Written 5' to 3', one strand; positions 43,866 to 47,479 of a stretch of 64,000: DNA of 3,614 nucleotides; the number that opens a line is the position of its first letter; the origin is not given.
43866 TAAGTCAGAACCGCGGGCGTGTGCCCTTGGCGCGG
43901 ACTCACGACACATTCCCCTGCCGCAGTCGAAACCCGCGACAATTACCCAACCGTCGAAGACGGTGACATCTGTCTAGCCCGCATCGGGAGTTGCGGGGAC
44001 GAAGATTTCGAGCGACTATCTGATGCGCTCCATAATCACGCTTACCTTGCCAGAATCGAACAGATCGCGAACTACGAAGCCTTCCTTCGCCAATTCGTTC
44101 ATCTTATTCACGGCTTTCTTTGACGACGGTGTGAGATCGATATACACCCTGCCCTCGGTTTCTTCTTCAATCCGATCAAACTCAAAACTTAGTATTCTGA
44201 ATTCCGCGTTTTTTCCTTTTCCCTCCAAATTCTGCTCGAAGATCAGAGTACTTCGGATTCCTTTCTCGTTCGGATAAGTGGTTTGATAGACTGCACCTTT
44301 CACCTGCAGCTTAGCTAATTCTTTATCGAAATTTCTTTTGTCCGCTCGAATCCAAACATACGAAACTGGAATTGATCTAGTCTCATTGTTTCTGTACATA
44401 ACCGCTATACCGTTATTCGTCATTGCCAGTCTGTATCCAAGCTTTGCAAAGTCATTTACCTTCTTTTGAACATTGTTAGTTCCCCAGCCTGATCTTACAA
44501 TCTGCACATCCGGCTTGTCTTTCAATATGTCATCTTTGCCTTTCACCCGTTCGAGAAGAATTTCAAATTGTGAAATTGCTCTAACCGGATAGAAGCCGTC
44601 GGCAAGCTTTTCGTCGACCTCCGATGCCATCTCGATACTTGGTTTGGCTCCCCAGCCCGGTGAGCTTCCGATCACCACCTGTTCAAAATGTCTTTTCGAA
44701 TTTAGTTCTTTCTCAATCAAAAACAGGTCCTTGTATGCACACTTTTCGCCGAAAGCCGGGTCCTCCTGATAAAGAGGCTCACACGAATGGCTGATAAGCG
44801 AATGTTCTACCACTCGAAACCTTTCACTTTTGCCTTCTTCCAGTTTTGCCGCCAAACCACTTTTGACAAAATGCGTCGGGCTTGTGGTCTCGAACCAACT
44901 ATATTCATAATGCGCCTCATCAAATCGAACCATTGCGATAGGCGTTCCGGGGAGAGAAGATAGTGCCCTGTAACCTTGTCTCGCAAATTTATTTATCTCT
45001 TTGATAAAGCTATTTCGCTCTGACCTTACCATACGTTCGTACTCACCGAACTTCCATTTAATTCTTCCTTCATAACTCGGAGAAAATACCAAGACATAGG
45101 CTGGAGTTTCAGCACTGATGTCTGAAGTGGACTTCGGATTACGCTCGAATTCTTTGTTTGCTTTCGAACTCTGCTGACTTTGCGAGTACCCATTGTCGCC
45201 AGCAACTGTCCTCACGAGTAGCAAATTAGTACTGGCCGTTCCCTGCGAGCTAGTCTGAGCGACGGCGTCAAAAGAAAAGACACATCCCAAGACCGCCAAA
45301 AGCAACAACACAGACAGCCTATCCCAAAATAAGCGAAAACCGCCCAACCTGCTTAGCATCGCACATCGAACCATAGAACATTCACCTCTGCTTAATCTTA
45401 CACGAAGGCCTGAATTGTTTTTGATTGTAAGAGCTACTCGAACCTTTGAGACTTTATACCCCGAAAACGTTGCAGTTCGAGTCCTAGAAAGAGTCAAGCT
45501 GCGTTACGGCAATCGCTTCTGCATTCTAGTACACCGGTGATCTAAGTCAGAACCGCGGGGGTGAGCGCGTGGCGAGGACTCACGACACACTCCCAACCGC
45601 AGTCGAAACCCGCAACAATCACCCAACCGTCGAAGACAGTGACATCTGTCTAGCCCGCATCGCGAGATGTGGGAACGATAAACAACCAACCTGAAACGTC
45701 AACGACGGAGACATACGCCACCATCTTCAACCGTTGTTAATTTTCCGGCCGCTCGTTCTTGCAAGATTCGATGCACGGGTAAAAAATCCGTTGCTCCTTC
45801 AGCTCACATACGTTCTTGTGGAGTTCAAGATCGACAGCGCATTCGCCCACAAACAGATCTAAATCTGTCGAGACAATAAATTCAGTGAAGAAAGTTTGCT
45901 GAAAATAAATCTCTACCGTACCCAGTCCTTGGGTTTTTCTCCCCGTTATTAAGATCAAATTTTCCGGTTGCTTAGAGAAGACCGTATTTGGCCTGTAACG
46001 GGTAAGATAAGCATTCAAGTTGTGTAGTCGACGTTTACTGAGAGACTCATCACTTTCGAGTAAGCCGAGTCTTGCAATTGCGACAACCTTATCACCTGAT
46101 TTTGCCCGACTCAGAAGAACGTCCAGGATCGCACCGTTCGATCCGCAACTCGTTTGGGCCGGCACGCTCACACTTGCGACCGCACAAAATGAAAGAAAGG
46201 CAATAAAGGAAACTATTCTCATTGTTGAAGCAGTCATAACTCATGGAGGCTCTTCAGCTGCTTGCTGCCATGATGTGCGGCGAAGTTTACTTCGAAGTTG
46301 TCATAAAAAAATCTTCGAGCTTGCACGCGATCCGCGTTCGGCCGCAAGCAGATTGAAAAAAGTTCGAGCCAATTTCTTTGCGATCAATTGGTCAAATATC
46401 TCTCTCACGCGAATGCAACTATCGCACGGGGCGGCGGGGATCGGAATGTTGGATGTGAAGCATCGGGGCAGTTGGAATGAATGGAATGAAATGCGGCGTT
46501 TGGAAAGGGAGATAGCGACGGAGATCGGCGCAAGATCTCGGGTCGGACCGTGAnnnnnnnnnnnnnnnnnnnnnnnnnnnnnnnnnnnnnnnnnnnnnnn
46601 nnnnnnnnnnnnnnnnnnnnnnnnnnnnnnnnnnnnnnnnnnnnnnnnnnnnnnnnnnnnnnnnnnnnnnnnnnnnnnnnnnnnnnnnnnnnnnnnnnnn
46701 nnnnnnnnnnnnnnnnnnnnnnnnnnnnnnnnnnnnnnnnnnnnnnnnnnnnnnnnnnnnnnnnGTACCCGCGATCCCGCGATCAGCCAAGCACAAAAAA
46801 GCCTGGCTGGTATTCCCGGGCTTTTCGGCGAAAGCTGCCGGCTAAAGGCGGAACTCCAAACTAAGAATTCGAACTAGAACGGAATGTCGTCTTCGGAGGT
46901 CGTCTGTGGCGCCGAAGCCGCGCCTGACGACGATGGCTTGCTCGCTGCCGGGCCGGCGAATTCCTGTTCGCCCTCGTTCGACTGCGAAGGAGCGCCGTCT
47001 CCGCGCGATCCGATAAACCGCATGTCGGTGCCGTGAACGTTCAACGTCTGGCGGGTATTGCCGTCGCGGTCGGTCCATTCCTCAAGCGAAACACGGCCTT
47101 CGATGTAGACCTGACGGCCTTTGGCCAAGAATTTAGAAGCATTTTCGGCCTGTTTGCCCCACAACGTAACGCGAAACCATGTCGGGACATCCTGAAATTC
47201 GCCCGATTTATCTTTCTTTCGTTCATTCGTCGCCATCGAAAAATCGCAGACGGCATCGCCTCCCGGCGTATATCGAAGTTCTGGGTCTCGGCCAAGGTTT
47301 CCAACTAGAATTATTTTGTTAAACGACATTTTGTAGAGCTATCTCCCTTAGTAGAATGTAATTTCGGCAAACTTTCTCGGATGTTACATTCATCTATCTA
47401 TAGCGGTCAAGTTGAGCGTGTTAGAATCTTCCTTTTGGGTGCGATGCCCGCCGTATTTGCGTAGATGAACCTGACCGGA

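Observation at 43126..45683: Three co-oriented copies of a ~150-nt element with compensatory base changes: candidate novel plus-strand structured RNA family interleaved with secreted-protein genes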

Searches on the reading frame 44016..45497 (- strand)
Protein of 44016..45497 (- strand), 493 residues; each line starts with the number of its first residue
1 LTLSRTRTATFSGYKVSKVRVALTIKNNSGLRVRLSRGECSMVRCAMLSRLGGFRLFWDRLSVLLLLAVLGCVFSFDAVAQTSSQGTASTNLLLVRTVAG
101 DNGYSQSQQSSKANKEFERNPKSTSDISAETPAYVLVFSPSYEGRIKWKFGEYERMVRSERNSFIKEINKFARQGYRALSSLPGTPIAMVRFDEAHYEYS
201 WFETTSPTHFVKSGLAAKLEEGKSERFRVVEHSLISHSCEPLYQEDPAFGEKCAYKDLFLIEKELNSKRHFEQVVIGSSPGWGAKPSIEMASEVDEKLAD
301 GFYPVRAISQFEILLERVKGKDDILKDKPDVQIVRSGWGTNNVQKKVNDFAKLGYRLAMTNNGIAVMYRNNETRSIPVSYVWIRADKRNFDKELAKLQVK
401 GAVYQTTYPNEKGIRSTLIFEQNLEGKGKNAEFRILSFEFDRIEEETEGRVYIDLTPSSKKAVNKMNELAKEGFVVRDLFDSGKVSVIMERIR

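Call 6: search_protein_families(library=pfam, proteins=[window:44016-45497:-], max_evalue=0.01)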
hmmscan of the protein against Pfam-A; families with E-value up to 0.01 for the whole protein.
window:44016-45497:- (493 aa): 1 family
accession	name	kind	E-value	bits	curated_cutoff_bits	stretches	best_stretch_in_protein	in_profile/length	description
PF17660.6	BTRD1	-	0.0078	16.5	23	0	341-358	13-30/50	Polyglycine hydrolase-like, structural repeat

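Call 43: find_homologous_proteins(query=window:44016-45374:-)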
Query window:44016-45374:- (452 aa): 80 proteins with E <= 0.001 among 7817 candidates.
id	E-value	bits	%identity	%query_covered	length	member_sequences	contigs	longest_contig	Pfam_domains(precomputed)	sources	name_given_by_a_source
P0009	1.8e-260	882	90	97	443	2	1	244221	-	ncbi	-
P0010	9.5e-147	507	62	84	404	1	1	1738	-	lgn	-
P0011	1.3e-143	497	60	79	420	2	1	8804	-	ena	-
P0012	1.9e-134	467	58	82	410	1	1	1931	-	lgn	-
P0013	1.9e-130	454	57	79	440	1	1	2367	-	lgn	-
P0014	3.7e-129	450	57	79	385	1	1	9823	-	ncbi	-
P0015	3.5e-128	446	56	83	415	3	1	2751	-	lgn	-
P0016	8.9e-124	432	51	83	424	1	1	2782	-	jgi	jgi:hypothetical protein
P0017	7.0e-122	426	53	82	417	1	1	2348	PF13783.12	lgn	-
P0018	7.4e-122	425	55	84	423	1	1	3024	PF13783.12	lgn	-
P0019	2.4e-121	424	53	80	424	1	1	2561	-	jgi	jgi:hypothetical protein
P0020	3.8e-121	423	49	86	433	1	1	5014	-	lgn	-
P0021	7.4e-121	422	53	81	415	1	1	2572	-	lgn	-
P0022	4.7e-120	420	51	86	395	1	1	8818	-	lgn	-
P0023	8.7e-119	415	50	84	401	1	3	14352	-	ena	-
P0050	1.4e-82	296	43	80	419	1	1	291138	PF17660.7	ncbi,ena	-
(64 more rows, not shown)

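Call 44: find_encoding_contigs(protein=P0011, flank=10000, max_places=4)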
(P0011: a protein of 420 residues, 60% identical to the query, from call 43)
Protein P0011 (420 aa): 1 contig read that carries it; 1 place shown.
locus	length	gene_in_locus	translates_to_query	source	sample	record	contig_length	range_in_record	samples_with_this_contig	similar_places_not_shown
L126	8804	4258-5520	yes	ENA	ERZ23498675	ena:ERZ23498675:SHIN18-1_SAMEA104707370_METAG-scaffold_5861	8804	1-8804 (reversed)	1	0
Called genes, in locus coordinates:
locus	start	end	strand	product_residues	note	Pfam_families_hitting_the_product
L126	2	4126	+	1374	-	?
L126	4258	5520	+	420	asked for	-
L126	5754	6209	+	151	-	PF13699:eCIS_core (weak)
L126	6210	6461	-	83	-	PF01192:RNA_pol_Rpb6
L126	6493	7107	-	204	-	PF00625:Guanylate_kin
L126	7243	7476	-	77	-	PF05532:CsbD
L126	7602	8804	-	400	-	?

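Call 45: find_encoding_contigs(protein=P0014, flank=10000, max_places=4)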
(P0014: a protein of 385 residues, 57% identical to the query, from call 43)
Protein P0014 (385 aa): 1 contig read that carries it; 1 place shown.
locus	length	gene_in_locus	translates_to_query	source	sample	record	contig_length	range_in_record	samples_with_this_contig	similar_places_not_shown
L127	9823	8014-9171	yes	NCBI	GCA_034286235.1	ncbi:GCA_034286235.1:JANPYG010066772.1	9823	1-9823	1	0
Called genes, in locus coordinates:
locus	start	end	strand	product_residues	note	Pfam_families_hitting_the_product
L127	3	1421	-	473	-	?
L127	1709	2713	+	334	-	PF00154:RecA_N, PF08423:Rad51, PF06745:ATPase (weak), PF13191:AAA_16 (faint), PF27531:MT3502_N (weak), PF01637:ATPase_2 (faint), PF21096:RecA_C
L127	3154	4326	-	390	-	PF08240:ADH_N, PF00107:ADH_zinc_N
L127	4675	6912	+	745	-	PF05593:RHS_repeat (faint)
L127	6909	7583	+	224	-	-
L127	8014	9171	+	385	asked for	-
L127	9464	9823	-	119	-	?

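Call 63: search_protein_families(library=ncbifam, proteins=[window:44016-45374:-], max_evalue=0.1)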
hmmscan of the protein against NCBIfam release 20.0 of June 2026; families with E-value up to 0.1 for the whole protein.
window:44016-45374:- (452 aa): 0 families

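Call 64: search_protein_families(library=phrogs, proteins=[window:44016-45374:-], max_evalue=0.1)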
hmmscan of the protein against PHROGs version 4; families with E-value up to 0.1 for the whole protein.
window:44016-45374:- (452 aa): 0 families

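Call 65: search_protein_families(library=padloc, proteins=[window:44016-45374:-], max_evalue=0.1)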
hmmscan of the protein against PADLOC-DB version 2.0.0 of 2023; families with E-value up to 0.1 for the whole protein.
window:44016-45374:- (452 aa): 0 families

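Call 77: search_protein_families(library=pfam, proteins=[L126:2-4126:+, L126:5754-6209:+, L127:4675-6912:+, L127:6909-7583:+], max_evalue=0.01)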
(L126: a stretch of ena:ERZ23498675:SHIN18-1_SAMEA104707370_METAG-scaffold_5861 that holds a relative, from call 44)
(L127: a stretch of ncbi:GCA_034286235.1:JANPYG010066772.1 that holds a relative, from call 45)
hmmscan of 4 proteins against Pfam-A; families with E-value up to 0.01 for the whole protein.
L126:2-4126:+ (1374 aa): 1 family
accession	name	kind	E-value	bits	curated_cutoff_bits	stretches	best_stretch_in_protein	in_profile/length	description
PF05593.20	RHS_repeat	-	3.4e-17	62.8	22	2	541-572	1-33/38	RHS Repeat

L126:5754-6209:+ (151 aa): 2 families
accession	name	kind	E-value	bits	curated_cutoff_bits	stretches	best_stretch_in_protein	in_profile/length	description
PF13699.11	eCIS_core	-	1.1e-06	29.1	22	1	26-89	18-77/79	eCIS core domain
PF19527.4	DUF6055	-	0.0085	15.5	27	0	71-132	126-182/417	Family of unknown function (DUF6055)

L127:4675-6912:+ (745 aa): 1 family
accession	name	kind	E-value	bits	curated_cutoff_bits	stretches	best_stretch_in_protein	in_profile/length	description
PF05593.20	RHS_repeat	-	3.2e-06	27.8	22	1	262-290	1-28/38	RHS Repeat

L127:6909-7583:+ (224 aa): 0 families

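Call 79: find_encoding_contigs(protein=P0050, flank=10000, max_places=3)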
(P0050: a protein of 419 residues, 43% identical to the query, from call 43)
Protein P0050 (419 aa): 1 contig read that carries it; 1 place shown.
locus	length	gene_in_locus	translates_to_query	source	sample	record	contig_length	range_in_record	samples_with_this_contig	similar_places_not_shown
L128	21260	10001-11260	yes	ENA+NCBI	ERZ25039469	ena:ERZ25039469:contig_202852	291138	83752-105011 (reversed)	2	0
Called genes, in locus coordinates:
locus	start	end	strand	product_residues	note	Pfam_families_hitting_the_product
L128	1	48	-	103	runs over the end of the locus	-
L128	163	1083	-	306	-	PF01619:Pro_dh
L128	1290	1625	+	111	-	-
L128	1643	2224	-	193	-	-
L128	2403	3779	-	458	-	PF05762:VWA_CoxE (weak), PF00092:VWA, PF09967:DUF2201 (faint), PF13519:VWA_2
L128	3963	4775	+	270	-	PF01578:Cytochrom_C_asm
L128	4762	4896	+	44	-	-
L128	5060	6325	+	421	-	PF05201:GlutR_N, PF01488:Shikimate_DH, PF13241:NAD_binding_7 (weak), PF03807:F420_oxidored (weak), PF00745:GlutR_dimer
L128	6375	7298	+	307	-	PF01379:Porphobil_deam, PF03900:Porphobil_deamC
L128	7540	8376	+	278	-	PF02602:HEM4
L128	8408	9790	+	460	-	PF00072:Response_reg, PF01078:Mg_chelatase (faint), PF13191:AAA_16 (weak), PF00158:Sigma54_activat, PF14532:Sigma54_activ_2, PF07728:AAA_5, PF25601:AAA_lid_14, PF02954:HTH_8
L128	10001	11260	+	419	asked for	PF17660:BTRD1 (faint)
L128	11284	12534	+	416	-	-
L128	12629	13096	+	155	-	PF05163:DinB, PF12867:DinB_2 (faint)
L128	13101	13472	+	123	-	PF26421:Avidin_like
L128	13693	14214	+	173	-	PF12867:DinB_2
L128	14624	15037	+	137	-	PF00903:Glyoxalase (weak), PF18029:Glyoxalase_6 (weak), PF22656:At5g48480-like_N (weak)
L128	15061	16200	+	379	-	PF01266:DAO (weak), PF01494:FAD_binding_3, PF07992:Pyr_redox_2 (faint), PF13450:NAD_binding_8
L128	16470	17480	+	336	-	PF13646:HEAT_2 (weak)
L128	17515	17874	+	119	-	-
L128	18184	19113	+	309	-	PF01663:Phosphodiest (weak), PF01676:Metalloenzyme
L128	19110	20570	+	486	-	PF11700:ATG22, PF07690:MFS_1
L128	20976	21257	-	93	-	PF22513:FitA-like_RHH (weak)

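Call 80: find_encoding_contigs(protein=P0023, flank=10000, max_places=3)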
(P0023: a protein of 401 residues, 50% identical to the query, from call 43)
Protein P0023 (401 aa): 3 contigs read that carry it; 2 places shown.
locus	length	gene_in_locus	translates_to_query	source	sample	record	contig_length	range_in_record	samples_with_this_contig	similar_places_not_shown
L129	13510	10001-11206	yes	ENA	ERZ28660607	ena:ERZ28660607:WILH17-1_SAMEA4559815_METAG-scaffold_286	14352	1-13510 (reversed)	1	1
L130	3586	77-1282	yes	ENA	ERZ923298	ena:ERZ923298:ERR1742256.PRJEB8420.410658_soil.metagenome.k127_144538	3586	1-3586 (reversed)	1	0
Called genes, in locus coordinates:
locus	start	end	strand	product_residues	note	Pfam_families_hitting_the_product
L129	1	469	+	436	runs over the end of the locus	?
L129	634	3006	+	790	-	PF00696:AA_kinase, PF01842:ACT (faint), PF13840:ACT_7 (weak), PF22468:ACT_9, PF13840:ACT_7, PF22468:ACT_9, PF03447:NAD_binding_3, PF00742:Homoserine_dh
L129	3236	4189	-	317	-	PF01040:UbiA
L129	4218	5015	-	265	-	PF02668:TauD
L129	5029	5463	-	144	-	PF05019:Coq4 (weak)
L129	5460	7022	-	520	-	PF05141:DIT1_PvcA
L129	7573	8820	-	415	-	-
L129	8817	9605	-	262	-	PF13191:AAA_16 (faint), PF13401:AAA_22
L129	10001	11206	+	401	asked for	-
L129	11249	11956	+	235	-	-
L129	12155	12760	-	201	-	PF13489:Methyltransf_23, PF05175:MTS (weak), PF01209:Ubie_methyltran (weak), PF03848:TehB, PF13847:Methyltransf_31, PF08241:Methyltransf_11, PF08242:Methyltransf_12, PF13649:Methyltransf_25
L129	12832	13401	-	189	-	PF00239:Resolvase, PF13565:HTH_32 (weak), PF02796:HTH_7 (weak)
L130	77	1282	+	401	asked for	-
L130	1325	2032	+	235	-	-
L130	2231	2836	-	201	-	PF13489:Methyltransf_23, PF05175:MTS (weak), PF01209:Ubie_methyltran (weak), PF03848:TehB, PF13847:Methyltransf_31, PF08241:Methyltransf_11, PF08242:Methyltransf_12, PF13649:Methyltransf_25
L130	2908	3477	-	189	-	PF00239:Resolvase, PF13565:HTH_32 (weak), PF02796:HTH_7 (weak)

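Call 81: predict_structure(alignment_id=A5)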
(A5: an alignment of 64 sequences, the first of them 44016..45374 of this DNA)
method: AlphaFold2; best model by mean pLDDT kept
length: 452 residues; sequences in the alignment: 64
mean_pLDDT: 85.4   pTM: 0.78
mean pLDDT of the five models: 85.4, 85.1, 84.6, 84.3, 83.8
residues with pLDDT >= 90: 323; 70-90: 48; 50-70: 25; < 50: 56
segments of 3 or more residues with pLDDT < 50: 1-3, 35-86
pLDDT, mean of each block of 10 residues (from residue 1): 49 67 81 49 37 32 32 37 54 98 93 95 98 97 94 96 95 96 93 95 94 97 91 95 95 94 96 85 76 91 98 97 96 95 97 96 95 94 86 98 97 98 98 97 97 90
secondary structure, 60 per line:
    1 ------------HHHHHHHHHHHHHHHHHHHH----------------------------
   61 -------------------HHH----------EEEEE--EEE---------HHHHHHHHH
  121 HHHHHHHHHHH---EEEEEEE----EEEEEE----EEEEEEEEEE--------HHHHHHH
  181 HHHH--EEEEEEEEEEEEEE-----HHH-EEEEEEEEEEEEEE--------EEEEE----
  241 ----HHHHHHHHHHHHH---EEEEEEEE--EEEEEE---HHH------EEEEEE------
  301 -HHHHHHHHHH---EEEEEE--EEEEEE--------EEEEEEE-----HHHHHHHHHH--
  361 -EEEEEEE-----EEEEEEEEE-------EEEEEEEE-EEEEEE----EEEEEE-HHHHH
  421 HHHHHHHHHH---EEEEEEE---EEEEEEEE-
elements in order: H13-32 E93-97 E100-102 H112-131 E135-141 E146-151 E156-165 H174-184 E187-200 E210-223 E232-236 H245-257 E261-268 E271-276 E289-294 H302-311 E315-320 E323-328 E337-343 H349-358 E362-368 E374-382 E390-397 E399-404 E409-414 H416-430 E434-440 E444-451

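Call 86: fold_search(model_id=the predicted structure, library=pdb)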
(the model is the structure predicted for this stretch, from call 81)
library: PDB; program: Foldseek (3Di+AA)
matches with E <= 10: 225; with E <= 0.001: 0
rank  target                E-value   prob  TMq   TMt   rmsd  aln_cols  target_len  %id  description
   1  1dlg_A                1.2e-01  0.14  0.10  0.10  17.1       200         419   16  CRYSTAL STRUCTURE OF THE C115S ENTEROBACTER CLOACAE MURA IN THE UN-LIGANDED STATE (released 2000-04-12)
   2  1naw_A                1.5e-01  0.12  0.09  0.09  16.8       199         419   14  ENOLPYRUVYL TRANSFERASE (released 1997-07-23)
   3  4e7g                  2.6e-01  0.09  0.09  0.10  16.9       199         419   16  E. cloacae C115D/R120A MurA in the unliganded state (released 2013-03-20)
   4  1eyn                  3.6e-01  0.03  0.09  0.10  22.3       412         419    9  Structure of mura liganded with the extrinsic fluorescence probe ANS (released 2000-06-09)
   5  9bwn                  8.0e-01  0.25  0.12  0.46   5.3        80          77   12  Nanoparticle Crystal Structure of a Thermostabilized Mutant Rv1498A Flavoprotein from Mycobacterium tuberculosis (released 2025-11-26)
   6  2hiy_C                8.0e-01  0.05  0.09  0.19  20.0       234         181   12  The structure of conserved bacterial protein SP0830 from Streptococcus pneumoniae. (released 2006-08-29)
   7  6vz8_F                8.4e-01  0.06  0.07  0.18  14.9       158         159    9  Arabidopsis thaliana acetohydroxyacid synthase complex with valine bound (released 2020-07-15)
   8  6i1y_A                1.0e+00  0.02  0.08  0.08  47.9       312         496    8  Vibrio vulnificus EpsD (released 2019-04-10)
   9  2bzg                  1.1e+00  0.10  0.09  0.14   7.8        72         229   11  Crystal structure of thiopurine S-methyltransferase. (released 2005-08-25)
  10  4r0j                  1.1e+00  0.06  0.10  0.20  16.9       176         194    6  The crystal structure of a functionally uncharacterized protein SMU1763c from Streptococcus mutans (released 2014-08-13)
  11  6sb4_C                1.1e+00  0.05  0.10  0.20  18.6       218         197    9  Crystal structure of murine perforin-2 P2 domain crystal form 2 (released 2020-02-05)
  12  1a2n                  1.1e+00  0.04  0.09  0.09  16.9       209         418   11  STRUCTURE OF THE C115A MUTANT OF MURA COMPLEXED WITH THE FLUORINATED ANALOG OF THE REACTION TETRAHEDRAL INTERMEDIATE (released 1998-04-29)
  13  6sb4_F                1.1e+00  0.04  0.10  0.20  17.6       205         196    9  Crystal structure of murine perforin-2 P2 domain crystal form 2 (released 2020-02-05)
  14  5iw7_B                1.1e+00  0.01  0.07  0.05  24.1       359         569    8  Crystal structure of yeast Tsr1, a pre-40S ribosome synthesis factor (released 2016-06-15)
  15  2gb4_B                1.2e+00  0.09  0.09  0.14   7.4        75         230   15  Crystal structure of Thiopurine methyltransferase (18204406) from Mus musculus at 1.35 A resolution (released 2006-09-19)
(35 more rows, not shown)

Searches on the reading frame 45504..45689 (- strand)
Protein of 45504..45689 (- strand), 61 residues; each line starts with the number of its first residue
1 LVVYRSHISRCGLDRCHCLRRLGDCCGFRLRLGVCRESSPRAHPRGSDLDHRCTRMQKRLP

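Call 50: search_protein_representatives(protein=window:45504-45689:-)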
Query: 61 residues. Proteins with E-value up to 0.001 (for the whole library): 3; up to 1e-10: 0; up to 1e-30: 0. The best 3 are listed.
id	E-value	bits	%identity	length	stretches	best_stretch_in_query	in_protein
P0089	4.7e-09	51.7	49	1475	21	10-32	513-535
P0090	4.6e-06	42.3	72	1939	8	20-31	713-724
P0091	5.2e-06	42.1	36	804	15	13-43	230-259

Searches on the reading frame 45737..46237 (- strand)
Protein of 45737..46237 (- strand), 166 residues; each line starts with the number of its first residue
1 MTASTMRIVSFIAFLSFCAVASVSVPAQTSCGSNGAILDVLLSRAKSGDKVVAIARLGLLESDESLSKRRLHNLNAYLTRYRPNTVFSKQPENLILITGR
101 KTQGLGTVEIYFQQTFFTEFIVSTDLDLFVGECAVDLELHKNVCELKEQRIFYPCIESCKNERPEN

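Call 6: search_protein_families(library=pfam, proteins=[window:45737-46237:-], max_evalue=0.01)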
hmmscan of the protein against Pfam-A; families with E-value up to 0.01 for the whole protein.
window:45737-46237:- (166 aa): 0 families

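Call 63: search_protein_families(library=ncbifam, proteins=[window:45737-46237:-], max_evalue=0.1)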
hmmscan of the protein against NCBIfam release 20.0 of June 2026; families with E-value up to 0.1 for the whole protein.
window:45737-46237:- (166 aa): 0 families

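Call 64: search_protein_families(library=phrogs, proteins=[window:45737-46237:-], max_evalue=0.1)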
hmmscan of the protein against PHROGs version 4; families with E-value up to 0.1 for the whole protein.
window:45737-46237:- (166 aa): 0 families

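Call 65: search_protein_families(library=padloc, proteins=[window:45737-46237:-], max_evalue=0.1)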
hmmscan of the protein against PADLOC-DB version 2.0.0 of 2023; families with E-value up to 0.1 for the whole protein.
window:45737-46237:- (166 aa): 0 families

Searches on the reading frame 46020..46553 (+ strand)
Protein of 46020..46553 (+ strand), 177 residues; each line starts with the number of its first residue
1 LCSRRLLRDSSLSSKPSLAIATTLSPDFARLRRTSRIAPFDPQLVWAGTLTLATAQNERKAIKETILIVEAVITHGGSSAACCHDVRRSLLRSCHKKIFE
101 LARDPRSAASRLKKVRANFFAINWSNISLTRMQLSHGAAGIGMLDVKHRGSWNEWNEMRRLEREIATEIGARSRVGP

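Call 97: search_protein_families(library=pfam, proteins=[window:46020-46553:+], max_evalue=1)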
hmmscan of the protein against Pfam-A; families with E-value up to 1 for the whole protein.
window:46020-46553:+ (177 aa): 3 families
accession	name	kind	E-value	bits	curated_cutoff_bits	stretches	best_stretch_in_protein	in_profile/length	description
PF05617.16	Prolamin_like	-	0.04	14.5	22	1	68-101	16-49/67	Prolamin-like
PF00887.24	ACBP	-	0.1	13.2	28.3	1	142-167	44-69/76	Acyl CoA binding protein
PF01977.22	UbiD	-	0.28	10.8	23.3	1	123-170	53-102/206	3-octaprenyl-4-hydroxybenzoate carboxy-lyase Rift-related domain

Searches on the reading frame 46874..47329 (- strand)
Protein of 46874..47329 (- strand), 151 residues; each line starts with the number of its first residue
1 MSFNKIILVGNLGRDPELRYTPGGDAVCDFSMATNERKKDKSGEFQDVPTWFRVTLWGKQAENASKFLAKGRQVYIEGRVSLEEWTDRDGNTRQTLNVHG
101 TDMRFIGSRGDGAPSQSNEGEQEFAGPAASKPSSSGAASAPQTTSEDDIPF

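Call 6: search_protein_families(library=pfam, proteins=[window:46874-47329:-], max_evalue=0.01)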
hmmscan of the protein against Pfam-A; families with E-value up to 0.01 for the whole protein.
window:46874-47329:- (151 aa): 2 families
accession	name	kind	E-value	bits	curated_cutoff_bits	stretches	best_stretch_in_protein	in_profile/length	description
PF00436.31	SSB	-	2.1e-34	118.1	26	1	3-105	1-103/104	Single-strand binding protein family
PF22657.2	SSB_1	-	0.00087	19.9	27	1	4-80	1-75/91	Another single-strand binding protein family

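Call 19: find_encoding_contigs(protein=window:46874-47329:-, flank=10000, max_places=10)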
Protein window:46874-47329:- (151 aa): 1 contig read that carries it; 1 place shown.
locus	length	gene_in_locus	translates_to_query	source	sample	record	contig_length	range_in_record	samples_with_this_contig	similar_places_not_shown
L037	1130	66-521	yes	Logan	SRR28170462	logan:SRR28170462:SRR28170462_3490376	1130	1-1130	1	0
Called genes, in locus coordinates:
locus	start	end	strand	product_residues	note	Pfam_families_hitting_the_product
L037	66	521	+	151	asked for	PF00436:SSB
